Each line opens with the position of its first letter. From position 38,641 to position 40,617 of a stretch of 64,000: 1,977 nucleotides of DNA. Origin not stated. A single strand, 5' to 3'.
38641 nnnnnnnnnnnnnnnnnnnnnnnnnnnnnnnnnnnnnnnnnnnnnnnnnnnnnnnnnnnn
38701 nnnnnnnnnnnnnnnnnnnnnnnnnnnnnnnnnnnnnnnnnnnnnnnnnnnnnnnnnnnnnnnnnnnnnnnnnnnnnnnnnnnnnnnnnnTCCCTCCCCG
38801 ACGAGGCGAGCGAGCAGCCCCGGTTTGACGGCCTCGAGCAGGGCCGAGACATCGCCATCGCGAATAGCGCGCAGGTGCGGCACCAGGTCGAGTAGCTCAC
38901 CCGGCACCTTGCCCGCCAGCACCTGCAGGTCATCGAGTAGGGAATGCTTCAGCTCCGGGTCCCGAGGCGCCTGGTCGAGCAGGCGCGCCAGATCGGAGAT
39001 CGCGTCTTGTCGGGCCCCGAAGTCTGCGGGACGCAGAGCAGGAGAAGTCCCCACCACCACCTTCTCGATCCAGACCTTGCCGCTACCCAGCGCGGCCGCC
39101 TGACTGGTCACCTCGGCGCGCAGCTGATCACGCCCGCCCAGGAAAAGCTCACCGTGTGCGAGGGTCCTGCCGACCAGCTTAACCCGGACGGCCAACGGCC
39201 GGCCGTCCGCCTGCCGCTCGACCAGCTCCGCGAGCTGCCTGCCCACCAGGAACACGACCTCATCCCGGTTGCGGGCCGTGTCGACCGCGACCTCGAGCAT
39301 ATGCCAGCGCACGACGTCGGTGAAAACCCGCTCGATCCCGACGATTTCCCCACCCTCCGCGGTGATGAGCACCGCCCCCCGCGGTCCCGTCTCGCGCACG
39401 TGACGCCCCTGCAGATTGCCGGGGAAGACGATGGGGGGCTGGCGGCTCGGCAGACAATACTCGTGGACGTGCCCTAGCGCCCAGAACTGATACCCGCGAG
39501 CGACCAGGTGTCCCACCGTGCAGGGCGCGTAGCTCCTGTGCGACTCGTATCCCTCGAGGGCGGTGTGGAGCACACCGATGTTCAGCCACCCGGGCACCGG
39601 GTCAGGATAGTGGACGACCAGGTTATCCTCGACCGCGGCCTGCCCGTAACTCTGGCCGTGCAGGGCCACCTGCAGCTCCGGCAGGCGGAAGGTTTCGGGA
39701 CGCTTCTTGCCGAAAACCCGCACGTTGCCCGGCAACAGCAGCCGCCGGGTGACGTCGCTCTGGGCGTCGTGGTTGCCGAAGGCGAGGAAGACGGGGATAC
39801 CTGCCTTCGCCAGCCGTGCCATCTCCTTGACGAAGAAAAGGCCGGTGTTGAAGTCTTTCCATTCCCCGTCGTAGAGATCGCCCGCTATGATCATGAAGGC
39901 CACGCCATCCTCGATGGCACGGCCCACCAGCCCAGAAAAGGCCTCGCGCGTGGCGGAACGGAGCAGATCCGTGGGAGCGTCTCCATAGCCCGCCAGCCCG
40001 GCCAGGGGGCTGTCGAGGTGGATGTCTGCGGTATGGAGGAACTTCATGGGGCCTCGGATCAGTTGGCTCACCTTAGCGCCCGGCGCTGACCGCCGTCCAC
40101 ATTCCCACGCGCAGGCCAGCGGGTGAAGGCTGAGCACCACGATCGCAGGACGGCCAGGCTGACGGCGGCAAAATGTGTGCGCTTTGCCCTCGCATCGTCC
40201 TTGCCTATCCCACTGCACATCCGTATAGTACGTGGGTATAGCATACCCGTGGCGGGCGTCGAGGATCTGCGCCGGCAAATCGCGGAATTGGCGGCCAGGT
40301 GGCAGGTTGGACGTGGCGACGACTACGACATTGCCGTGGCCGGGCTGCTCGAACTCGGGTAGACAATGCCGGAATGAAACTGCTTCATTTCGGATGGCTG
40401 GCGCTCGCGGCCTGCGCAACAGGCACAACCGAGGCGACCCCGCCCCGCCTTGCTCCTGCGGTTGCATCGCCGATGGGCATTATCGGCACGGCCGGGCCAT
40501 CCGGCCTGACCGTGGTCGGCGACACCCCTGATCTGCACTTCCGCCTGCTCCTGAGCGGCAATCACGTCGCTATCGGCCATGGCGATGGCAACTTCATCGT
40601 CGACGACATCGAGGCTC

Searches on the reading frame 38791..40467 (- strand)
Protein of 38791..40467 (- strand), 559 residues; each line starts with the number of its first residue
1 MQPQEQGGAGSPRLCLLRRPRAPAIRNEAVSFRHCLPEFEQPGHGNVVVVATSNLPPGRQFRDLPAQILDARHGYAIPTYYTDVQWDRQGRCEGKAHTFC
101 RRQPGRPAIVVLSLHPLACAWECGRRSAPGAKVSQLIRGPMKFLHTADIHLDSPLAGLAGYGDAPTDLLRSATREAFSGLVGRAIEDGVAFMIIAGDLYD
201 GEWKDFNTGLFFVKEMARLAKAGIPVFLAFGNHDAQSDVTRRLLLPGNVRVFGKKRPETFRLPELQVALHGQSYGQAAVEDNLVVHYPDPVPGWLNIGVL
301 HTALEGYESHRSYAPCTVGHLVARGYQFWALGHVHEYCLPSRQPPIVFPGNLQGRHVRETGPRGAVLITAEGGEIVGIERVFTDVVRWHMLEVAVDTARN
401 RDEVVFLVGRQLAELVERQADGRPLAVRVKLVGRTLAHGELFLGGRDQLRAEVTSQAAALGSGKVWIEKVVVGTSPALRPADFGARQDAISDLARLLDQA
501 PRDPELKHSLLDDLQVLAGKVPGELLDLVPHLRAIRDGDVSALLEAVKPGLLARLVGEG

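Call 55: search_protein_families(library=pfam, proteins=[window:38791-40467:-], max_evalue=0.0001)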
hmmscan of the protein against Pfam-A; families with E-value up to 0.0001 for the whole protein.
window:38791-40467:- (559 aa): 1 family
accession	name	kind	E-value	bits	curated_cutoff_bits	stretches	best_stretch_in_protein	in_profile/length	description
PF00149.33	Metallophos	-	1.4e-11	45.7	21.5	1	141-337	1-191/191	Calcineurin-like phosphoesterase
